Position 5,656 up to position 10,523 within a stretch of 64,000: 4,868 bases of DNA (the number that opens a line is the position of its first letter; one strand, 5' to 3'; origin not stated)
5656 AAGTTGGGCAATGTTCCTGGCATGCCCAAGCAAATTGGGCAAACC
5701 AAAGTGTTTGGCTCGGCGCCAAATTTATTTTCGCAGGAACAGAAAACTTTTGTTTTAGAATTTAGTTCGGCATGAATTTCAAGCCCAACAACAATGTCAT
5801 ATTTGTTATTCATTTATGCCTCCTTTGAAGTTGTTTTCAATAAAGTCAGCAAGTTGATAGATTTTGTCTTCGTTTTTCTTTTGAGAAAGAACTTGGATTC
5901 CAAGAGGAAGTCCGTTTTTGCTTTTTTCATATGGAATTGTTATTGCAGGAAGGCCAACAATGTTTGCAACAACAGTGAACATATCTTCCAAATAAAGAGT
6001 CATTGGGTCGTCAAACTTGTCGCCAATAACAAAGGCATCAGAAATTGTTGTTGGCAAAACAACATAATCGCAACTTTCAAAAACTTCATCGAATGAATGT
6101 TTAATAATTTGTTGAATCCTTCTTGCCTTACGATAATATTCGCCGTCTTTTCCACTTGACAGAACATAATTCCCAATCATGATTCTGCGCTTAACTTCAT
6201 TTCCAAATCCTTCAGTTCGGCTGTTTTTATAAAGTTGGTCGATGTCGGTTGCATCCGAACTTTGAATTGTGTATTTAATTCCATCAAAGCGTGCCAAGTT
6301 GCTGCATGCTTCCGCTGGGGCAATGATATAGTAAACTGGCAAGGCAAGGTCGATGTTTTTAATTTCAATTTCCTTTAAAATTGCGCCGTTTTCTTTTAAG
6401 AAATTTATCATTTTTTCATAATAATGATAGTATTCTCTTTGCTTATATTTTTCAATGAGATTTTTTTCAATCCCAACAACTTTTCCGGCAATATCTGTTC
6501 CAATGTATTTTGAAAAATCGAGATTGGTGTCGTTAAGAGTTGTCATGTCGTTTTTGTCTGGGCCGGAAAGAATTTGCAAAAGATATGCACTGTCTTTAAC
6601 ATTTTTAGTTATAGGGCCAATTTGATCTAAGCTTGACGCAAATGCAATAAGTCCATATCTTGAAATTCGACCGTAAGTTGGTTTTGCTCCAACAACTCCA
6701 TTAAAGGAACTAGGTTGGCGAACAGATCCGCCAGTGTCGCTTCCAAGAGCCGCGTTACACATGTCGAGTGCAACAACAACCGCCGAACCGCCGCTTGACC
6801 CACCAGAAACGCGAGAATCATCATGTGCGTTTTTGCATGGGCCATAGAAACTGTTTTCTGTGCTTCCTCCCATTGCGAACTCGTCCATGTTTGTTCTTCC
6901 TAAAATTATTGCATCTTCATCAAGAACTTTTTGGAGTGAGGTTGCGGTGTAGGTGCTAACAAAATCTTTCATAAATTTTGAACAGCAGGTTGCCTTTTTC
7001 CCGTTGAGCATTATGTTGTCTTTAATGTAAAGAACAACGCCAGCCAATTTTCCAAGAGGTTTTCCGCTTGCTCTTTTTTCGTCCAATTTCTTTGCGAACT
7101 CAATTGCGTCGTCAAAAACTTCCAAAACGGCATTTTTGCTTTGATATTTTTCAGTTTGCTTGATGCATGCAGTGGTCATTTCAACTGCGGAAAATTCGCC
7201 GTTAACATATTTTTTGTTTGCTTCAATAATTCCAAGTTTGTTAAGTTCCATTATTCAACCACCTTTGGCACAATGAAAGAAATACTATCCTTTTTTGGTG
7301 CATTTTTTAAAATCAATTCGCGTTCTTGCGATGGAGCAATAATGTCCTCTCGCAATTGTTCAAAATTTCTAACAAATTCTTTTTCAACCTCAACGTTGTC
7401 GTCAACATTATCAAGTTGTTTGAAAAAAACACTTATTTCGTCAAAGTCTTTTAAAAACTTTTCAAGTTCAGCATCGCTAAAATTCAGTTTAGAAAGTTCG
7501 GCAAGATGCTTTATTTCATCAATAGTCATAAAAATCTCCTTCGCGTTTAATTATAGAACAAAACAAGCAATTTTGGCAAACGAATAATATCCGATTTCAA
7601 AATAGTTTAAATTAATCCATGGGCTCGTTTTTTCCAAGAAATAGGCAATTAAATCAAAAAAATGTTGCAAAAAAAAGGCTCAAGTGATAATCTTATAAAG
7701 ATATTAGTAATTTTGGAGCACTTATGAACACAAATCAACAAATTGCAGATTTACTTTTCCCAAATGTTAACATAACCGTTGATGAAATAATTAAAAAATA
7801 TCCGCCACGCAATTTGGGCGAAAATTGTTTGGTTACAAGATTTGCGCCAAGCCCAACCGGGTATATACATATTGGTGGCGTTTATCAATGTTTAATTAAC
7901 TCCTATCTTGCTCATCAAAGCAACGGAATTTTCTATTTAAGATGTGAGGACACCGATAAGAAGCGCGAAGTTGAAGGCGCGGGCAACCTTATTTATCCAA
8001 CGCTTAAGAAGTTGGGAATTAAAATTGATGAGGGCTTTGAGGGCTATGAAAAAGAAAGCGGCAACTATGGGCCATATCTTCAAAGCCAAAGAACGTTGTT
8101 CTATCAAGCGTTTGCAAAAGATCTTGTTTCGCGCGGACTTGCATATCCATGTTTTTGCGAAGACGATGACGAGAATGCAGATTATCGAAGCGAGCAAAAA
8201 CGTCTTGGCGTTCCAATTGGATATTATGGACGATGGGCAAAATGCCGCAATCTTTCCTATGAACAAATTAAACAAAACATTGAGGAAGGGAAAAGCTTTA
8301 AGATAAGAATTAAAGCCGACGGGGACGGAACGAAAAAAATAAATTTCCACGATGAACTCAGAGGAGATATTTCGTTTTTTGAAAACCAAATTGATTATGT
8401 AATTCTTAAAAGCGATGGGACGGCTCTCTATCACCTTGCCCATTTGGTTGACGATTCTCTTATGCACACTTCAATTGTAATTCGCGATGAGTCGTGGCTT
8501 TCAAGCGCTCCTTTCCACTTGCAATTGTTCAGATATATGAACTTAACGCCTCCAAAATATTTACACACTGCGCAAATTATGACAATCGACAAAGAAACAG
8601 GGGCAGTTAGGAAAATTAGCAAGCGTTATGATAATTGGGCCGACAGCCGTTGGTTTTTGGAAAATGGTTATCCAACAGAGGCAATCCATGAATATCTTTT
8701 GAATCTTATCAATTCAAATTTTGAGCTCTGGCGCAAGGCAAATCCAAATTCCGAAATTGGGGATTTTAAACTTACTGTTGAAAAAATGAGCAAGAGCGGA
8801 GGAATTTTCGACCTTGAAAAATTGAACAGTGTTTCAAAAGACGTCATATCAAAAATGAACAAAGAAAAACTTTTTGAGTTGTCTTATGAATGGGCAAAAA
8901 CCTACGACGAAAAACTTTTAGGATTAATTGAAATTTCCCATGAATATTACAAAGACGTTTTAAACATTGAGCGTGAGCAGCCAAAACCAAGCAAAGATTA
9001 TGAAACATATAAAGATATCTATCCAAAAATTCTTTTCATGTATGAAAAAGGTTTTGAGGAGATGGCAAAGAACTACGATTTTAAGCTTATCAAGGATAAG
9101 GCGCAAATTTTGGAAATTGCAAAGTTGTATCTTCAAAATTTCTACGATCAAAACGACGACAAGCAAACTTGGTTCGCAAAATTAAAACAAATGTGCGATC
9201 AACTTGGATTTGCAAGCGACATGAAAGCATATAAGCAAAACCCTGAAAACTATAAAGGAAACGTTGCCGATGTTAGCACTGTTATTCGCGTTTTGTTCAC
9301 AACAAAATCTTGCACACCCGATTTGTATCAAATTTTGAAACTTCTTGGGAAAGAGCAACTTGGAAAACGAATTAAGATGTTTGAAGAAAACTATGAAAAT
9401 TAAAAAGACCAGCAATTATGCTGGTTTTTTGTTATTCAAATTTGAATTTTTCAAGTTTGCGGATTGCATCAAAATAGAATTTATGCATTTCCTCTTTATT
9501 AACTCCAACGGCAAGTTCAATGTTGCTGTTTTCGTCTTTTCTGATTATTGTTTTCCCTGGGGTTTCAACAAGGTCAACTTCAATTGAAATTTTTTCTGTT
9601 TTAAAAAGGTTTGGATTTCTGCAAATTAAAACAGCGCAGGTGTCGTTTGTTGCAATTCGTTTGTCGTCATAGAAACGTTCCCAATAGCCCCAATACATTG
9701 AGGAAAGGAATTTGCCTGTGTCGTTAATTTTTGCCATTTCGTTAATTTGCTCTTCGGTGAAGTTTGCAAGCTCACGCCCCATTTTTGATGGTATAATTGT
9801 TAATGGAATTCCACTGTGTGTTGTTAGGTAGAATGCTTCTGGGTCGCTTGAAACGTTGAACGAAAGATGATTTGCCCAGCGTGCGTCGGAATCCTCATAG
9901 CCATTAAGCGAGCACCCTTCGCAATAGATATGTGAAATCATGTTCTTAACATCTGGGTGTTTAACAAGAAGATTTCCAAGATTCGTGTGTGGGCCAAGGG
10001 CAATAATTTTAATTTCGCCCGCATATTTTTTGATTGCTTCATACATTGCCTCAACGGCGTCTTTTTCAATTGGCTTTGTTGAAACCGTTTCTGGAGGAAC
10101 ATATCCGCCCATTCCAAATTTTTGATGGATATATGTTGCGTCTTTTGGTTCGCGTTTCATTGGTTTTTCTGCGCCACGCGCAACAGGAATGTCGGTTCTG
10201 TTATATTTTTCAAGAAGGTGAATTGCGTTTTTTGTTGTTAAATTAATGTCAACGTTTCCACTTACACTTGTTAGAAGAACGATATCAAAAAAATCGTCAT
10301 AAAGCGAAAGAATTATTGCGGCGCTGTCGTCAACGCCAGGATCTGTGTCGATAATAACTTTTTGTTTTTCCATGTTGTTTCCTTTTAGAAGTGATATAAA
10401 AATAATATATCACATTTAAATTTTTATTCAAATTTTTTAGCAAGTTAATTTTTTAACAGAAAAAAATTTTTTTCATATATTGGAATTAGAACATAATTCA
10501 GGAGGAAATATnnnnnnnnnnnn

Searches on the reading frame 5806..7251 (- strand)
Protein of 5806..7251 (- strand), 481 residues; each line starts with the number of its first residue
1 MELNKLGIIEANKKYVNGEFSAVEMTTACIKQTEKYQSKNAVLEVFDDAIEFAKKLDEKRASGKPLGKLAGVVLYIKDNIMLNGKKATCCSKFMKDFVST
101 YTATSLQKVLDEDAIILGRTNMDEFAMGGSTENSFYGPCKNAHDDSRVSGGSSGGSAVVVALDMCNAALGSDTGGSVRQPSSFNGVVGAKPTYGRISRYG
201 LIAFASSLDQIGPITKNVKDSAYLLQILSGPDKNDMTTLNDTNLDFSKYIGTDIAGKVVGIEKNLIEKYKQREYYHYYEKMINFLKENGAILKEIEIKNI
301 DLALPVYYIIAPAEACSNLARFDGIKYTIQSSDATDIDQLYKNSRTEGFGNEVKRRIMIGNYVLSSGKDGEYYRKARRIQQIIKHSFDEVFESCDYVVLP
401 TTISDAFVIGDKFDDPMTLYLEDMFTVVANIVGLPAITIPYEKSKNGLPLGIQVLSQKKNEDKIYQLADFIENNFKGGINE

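Call 81: search_protein_families(library=pfam, proteins=[window:5806-7251:-])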
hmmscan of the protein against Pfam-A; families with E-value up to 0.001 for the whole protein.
window:5806-7251:- (481 aa): 1 family
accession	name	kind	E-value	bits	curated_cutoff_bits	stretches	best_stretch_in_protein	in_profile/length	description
PF01425.27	Amidase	-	1.6e-130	436.5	27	1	24-463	1-443/445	Amidase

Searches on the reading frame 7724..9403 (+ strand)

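Call 81: search_protein_families(library=pfam, proteins=[window:7724-9403:+])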
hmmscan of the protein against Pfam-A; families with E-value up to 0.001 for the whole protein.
window:7724-9403:+ (559 aa): 2 families
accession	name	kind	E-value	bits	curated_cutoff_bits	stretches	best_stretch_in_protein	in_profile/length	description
PF00749.27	tRNA-synt_1c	-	9.2e-60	202.6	23.4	1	37-368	3-313/314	tRNA synthetases class I (E and Q), catalytic domain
PF19269.4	Anticodon_2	-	5.1e-06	27.4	23.6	1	426-551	27-138/141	Anticodon binding domain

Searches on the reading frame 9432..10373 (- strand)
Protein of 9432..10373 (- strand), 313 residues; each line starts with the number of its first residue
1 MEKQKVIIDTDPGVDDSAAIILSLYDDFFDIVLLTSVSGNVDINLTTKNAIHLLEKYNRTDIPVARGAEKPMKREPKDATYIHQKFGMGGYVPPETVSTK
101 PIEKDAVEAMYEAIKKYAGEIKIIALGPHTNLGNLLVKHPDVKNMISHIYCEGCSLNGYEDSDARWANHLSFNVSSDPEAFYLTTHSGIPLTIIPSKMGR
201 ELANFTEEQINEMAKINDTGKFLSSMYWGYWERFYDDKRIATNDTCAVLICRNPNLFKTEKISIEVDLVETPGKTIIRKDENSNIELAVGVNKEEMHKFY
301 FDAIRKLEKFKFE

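Call 81: search_protein_families(library=pfam, proteins=[window:9432-10373:-])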
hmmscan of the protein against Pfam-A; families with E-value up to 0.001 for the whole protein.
window:9432-10373:- (313 aa): 1 family
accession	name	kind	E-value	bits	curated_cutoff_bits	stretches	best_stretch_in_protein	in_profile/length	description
PF01156.24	IU_nuc_hydro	-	1.8e-58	199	34.2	1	6-297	1-296/297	Inosine-uridine preferring nucleoside hydrolase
